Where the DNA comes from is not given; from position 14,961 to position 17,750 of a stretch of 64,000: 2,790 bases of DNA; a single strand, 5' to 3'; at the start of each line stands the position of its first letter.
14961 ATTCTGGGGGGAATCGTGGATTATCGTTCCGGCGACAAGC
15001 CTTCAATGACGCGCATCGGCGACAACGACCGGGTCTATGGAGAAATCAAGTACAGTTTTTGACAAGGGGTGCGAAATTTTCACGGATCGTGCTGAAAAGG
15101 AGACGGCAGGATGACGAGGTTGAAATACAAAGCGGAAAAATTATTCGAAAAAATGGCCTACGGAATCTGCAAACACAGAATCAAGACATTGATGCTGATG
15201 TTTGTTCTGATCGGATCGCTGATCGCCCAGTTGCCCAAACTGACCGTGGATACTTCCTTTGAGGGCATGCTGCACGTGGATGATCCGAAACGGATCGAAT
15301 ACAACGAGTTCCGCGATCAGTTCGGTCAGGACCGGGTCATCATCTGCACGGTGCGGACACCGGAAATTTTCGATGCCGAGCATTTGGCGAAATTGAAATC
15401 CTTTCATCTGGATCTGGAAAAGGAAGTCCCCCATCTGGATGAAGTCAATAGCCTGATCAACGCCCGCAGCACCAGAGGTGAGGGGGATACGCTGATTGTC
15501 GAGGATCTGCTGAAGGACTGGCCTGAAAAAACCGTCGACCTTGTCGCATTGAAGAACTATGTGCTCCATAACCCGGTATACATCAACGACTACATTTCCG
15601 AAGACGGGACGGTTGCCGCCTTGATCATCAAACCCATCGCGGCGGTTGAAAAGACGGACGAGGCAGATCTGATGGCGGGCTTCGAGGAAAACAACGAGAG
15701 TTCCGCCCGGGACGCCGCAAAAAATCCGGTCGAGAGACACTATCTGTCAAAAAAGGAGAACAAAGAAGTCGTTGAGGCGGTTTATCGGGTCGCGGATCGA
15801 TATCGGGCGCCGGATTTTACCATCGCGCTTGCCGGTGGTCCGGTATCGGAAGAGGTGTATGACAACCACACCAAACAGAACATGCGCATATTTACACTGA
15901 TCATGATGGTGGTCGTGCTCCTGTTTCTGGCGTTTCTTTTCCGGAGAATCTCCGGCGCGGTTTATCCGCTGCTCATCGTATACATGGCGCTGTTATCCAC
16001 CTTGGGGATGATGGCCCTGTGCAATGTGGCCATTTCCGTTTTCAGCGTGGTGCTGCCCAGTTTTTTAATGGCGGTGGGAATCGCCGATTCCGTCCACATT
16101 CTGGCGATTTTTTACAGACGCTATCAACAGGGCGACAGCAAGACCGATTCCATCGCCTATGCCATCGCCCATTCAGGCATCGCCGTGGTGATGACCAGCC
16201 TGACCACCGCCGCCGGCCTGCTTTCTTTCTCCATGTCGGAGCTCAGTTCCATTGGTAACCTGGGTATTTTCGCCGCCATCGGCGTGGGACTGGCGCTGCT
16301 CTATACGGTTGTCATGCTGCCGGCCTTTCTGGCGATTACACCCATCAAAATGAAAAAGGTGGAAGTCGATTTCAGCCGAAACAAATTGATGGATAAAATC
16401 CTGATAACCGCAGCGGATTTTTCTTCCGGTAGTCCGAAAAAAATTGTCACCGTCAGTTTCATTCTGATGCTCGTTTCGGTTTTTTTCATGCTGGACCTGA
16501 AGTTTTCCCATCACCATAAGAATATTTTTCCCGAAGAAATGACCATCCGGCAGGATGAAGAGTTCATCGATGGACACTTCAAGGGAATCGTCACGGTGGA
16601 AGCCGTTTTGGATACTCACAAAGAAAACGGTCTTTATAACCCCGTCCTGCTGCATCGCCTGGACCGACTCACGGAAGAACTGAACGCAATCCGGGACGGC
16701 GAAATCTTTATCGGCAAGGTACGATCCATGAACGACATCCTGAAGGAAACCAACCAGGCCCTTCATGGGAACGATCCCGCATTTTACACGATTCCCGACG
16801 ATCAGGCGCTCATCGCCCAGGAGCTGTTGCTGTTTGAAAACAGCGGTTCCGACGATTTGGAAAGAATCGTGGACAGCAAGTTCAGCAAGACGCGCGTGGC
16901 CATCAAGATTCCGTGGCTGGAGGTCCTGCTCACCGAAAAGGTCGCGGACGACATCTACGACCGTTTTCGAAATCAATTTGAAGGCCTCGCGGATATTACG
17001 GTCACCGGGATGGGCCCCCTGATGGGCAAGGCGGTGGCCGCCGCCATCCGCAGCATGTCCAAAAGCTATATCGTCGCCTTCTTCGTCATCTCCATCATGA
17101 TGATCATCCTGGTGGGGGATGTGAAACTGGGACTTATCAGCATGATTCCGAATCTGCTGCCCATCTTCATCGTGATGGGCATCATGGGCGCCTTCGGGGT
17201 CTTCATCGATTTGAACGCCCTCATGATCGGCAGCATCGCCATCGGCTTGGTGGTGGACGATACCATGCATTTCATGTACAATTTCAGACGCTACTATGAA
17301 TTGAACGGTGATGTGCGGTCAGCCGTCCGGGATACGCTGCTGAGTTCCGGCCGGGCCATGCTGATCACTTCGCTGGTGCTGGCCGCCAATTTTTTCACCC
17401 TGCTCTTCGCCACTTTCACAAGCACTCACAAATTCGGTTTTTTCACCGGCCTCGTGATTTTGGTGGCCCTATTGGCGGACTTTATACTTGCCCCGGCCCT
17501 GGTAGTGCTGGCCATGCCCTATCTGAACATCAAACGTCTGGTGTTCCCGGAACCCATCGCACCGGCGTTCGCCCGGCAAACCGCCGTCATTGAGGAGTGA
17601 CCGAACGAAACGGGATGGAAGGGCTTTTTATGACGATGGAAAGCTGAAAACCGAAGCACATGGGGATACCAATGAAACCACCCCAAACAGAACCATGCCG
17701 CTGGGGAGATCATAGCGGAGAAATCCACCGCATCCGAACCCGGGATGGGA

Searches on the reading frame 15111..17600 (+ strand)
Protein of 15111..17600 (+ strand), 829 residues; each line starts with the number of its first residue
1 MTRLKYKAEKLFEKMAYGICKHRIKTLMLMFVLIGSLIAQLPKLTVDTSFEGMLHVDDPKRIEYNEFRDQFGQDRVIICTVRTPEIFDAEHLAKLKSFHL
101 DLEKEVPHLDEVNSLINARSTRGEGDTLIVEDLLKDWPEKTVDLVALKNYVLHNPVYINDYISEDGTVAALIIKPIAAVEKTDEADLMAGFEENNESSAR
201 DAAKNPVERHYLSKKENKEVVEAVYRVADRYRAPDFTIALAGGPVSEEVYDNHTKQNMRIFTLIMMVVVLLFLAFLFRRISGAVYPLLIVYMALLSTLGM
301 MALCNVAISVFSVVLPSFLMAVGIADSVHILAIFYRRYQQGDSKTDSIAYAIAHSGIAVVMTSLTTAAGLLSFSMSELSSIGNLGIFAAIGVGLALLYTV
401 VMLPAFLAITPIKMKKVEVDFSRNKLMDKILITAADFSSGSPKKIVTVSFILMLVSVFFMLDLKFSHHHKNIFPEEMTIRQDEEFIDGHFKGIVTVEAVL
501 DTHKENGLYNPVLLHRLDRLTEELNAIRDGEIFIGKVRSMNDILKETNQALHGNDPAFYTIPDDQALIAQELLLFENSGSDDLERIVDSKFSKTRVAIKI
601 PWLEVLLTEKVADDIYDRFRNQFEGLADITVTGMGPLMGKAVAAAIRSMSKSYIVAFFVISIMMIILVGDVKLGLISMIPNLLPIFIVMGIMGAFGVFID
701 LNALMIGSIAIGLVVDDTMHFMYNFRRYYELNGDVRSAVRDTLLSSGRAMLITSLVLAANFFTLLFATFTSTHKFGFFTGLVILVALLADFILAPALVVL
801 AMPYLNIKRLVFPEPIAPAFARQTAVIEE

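Call 71: search_protein_families(library=pfam, proteins=[window:15111-17600:+], max_evalue=0.00001)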
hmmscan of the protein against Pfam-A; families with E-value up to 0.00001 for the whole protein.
window:15111-17600:+ (829 aa): 4 families
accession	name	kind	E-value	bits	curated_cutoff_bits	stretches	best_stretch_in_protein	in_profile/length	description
PF03176.21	MMPL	-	4.3e-31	108.5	20.5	2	193-410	78-302/333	MMPL family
PF12349.14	Sterol-sensing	-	4.5e-10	40.1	22.3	1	285-415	11-141/153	Sterol-sensing domain of SREBP cleavage-activation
PF02460.24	Patched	-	7.5e-10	39.2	23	1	259-409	6-156/156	Patched SSD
PF00873.25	ACR_tran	-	4.8e-07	28.3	28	0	252-406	858-1016/1021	AcrB/AcrD/AcrF family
